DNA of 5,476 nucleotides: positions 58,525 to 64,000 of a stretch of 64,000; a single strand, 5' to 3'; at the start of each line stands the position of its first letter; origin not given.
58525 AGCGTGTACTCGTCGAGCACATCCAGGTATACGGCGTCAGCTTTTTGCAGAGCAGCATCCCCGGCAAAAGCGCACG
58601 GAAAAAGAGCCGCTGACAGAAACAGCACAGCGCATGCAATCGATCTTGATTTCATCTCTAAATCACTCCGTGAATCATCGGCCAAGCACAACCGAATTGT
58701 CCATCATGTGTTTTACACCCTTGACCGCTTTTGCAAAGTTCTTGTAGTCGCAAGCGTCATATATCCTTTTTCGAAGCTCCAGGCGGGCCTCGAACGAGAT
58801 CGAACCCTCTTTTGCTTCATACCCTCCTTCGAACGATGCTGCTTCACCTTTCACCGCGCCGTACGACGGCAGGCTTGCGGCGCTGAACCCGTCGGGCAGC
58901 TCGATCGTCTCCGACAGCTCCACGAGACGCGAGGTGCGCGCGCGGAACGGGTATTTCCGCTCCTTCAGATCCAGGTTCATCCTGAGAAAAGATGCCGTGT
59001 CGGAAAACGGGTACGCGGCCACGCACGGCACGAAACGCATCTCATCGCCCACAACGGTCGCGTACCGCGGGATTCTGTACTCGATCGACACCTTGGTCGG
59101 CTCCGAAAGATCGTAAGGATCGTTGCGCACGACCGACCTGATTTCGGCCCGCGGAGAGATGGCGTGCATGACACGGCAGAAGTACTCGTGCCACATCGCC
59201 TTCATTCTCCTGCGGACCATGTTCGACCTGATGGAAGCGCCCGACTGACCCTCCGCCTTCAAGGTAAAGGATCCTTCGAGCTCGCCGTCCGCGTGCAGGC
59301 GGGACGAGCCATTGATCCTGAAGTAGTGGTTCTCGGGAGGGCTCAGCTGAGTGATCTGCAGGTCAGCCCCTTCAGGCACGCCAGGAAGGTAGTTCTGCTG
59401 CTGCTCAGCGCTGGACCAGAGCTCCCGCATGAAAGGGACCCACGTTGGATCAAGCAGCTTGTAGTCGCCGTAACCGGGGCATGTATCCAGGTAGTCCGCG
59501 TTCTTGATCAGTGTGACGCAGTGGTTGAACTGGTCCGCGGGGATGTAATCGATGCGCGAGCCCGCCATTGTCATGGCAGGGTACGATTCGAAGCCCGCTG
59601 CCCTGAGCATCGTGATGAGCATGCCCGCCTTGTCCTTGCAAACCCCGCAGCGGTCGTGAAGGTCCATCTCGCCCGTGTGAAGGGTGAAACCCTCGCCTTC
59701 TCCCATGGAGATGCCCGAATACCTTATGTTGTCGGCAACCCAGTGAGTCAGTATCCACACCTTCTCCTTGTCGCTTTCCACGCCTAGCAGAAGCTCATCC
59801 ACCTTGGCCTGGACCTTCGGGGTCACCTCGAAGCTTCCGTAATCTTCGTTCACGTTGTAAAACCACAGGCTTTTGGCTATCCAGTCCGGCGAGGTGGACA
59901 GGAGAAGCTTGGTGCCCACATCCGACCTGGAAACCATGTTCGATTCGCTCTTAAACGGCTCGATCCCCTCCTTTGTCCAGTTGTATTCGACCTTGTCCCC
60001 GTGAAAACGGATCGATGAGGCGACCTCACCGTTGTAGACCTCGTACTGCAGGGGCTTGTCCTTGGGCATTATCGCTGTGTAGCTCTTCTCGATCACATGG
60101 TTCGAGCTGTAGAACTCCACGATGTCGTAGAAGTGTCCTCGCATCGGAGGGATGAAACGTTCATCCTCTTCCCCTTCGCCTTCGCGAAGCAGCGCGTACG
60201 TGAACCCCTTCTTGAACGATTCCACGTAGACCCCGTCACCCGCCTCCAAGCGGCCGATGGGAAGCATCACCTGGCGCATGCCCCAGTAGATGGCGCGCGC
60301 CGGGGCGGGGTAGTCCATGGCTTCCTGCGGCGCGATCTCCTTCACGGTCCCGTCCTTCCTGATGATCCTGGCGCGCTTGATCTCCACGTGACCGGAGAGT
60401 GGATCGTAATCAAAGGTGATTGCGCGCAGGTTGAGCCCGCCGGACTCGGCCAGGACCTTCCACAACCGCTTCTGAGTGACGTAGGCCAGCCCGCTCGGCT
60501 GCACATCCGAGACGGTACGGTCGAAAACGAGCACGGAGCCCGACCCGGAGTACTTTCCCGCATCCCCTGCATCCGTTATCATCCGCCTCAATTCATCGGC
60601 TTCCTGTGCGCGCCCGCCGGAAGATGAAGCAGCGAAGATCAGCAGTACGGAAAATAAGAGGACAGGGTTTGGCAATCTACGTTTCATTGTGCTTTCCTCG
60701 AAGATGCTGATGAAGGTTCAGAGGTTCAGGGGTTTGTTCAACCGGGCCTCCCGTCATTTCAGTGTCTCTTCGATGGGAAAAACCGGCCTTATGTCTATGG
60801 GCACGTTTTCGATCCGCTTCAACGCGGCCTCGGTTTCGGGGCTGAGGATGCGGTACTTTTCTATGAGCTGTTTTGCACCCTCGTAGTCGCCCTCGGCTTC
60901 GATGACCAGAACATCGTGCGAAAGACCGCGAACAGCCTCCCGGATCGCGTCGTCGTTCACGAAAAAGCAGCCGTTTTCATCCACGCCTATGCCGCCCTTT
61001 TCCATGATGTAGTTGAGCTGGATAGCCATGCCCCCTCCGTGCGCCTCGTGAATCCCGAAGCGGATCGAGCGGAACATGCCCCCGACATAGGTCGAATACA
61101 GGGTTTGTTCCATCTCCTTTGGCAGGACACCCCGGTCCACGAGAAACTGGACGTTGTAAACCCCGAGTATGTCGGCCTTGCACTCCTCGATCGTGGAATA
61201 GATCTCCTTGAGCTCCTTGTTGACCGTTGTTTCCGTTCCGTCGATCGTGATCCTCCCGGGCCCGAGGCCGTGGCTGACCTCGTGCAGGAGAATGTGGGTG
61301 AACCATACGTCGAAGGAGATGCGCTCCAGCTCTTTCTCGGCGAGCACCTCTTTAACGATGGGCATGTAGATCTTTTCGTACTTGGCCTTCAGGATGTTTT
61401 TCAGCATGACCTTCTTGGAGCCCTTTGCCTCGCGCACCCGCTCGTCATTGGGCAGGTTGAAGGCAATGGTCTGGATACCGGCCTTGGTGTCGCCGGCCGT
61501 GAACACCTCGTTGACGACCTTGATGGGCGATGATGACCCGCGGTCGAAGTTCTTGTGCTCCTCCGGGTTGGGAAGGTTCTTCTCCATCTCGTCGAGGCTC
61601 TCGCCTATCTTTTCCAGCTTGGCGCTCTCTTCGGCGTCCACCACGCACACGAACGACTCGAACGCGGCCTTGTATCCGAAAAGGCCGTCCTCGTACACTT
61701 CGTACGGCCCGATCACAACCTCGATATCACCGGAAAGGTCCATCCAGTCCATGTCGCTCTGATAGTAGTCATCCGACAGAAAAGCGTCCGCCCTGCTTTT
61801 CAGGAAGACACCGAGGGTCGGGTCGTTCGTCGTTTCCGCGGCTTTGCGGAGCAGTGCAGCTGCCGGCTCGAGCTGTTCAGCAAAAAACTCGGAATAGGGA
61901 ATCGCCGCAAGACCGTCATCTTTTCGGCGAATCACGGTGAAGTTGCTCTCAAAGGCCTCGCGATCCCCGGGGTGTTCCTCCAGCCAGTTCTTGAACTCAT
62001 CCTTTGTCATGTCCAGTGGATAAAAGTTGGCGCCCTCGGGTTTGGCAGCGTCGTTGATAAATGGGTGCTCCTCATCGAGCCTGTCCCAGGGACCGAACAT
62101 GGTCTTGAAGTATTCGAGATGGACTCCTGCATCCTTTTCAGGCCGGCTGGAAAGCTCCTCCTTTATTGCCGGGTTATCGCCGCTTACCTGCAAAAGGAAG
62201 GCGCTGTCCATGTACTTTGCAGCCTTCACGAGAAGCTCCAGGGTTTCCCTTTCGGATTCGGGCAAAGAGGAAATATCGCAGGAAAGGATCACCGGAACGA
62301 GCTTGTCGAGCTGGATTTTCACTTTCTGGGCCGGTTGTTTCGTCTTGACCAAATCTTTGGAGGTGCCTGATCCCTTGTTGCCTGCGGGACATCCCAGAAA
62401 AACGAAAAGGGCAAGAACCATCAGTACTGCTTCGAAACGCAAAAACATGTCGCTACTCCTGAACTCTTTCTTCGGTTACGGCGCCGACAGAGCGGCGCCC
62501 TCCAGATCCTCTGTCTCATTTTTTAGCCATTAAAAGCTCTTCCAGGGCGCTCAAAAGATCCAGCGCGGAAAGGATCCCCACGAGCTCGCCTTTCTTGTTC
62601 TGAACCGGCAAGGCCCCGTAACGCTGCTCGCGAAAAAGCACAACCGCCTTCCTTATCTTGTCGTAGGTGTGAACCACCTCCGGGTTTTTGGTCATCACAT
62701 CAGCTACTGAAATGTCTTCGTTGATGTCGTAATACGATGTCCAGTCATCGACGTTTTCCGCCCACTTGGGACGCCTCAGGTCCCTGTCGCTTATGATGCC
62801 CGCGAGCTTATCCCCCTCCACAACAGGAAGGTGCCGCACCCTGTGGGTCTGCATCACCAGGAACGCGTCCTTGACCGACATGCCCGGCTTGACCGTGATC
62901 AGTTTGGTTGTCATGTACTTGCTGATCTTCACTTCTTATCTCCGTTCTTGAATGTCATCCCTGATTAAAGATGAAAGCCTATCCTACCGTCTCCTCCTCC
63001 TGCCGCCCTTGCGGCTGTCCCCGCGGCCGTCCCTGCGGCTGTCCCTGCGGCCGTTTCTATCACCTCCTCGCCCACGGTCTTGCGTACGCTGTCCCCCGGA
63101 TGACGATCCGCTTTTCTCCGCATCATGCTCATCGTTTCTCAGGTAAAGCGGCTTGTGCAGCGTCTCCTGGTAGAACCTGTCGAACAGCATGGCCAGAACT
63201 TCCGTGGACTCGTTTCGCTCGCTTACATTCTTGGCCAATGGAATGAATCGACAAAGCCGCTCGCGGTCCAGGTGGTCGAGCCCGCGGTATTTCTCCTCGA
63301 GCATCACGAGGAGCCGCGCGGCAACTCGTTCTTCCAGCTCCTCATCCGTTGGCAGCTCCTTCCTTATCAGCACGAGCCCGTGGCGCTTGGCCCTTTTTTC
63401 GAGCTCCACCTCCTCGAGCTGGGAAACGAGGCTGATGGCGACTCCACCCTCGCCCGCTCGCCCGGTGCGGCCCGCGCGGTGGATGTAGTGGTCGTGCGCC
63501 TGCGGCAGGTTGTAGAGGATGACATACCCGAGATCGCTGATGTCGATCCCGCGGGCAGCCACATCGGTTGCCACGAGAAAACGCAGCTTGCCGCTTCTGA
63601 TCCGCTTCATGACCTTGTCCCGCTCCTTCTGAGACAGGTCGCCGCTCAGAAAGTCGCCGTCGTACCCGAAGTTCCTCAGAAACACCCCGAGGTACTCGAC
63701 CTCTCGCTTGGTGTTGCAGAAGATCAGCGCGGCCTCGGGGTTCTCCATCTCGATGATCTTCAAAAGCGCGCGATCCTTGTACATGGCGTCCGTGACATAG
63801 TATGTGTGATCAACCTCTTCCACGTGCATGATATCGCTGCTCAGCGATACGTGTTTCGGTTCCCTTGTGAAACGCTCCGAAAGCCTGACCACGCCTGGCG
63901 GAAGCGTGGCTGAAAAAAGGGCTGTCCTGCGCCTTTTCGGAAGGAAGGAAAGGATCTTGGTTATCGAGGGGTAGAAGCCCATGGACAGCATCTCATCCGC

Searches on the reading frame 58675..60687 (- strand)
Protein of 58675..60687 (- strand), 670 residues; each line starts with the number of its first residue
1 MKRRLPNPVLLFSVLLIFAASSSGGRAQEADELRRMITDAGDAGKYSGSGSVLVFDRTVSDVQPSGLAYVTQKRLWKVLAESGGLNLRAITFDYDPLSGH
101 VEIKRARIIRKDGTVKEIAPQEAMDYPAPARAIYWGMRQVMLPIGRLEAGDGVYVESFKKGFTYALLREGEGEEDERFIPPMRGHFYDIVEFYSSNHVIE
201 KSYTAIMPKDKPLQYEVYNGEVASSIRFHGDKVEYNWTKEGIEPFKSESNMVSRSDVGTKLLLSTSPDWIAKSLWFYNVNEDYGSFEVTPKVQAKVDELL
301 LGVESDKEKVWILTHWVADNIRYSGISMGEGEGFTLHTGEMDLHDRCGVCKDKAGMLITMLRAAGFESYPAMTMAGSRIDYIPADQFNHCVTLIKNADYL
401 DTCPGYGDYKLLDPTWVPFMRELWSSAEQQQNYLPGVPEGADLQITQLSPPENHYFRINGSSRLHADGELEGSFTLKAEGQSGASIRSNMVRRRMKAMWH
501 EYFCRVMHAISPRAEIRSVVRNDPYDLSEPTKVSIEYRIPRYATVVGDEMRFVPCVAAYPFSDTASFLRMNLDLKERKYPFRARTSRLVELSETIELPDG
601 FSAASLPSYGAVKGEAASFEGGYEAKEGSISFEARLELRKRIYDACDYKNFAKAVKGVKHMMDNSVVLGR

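Call 39: search_protein_families(library=pfam, proteins=[window:58675-60687:-], max_evalue=0.0001)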
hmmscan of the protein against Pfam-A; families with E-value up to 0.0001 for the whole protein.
window:58675-60687:- (670 aa): 2 families
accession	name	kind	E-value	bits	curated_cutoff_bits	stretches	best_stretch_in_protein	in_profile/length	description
PF12969.12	DUF3857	-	3.2e-29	102.6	24.6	1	65-245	2-169/170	Domain of Unknown Function with PDB structure (DUF3857)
PF01841.26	Transglut_core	-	3.2e-06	27.8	23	1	297-373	5-77/108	Transglutaminase-like superfamily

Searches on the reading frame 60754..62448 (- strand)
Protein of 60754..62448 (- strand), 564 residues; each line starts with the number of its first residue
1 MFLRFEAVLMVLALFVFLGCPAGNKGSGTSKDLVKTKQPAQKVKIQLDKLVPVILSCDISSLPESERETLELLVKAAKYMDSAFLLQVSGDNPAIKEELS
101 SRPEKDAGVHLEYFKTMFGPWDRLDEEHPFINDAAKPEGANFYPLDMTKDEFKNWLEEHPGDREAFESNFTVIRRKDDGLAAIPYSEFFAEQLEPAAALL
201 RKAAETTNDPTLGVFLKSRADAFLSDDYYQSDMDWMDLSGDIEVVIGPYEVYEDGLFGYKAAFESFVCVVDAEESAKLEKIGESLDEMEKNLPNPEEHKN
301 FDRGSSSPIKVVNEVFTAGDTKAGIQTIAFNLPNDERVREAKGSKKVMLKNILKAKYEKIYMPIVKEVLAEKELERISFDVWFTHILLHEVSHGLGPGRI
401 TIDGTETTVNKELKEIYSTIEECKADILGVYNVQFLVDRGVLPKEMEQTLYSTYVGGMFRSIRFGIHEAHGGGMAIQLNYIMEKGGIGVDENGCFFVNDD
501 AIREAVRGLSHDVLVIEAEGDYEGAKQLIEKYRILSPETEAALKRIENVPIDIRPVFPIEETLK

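Call 39: search_protein_families(library=pfam, proteins=[window:60754-62448:-], max_evalue=0.0001)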
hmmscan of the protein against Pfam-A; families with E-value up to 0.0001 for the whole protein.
window:60754-62448:- (564 aa): 1 family
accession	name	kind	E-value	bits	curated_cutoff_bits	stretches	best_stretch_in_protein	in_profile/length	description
PF03571.21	Peptidase_M49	-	4.2e-21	75.4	21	1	189-400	101-308/548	Peptidase family M49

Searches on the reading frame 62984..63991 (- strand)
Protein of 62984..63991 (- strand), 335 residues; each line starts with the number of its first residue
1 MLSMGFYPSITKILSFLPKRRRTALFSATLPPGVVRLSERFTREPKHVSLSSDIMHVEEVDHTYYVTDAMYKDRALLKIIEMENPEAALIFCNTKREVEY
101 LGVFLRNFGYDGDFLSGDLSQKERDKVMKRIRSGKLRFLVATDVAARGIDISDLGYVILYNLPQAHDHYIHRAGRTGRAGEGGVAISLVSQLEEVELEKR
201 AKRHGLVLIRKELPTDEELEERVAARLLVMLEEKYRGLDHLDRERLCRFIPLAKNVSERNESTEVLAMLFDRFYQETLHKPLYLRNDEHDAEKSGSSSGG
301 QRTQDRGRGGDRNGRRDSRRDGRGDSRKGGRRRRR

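Call 39: search_protein_families(library=pfam, proteins=[window:62984-63991:-], max_evalue=0.0001)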
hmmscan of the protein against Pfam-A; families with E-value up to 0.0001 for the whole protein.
window:62984-63991:- (335 aa): 1 family
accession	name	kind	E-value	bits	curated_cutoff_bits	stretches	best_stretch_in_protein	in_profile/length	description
PF00271.37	Helicase_C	-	8.8e-31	106.9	23.5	1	72-180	2-110/110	Helicase conserved C-terminal domain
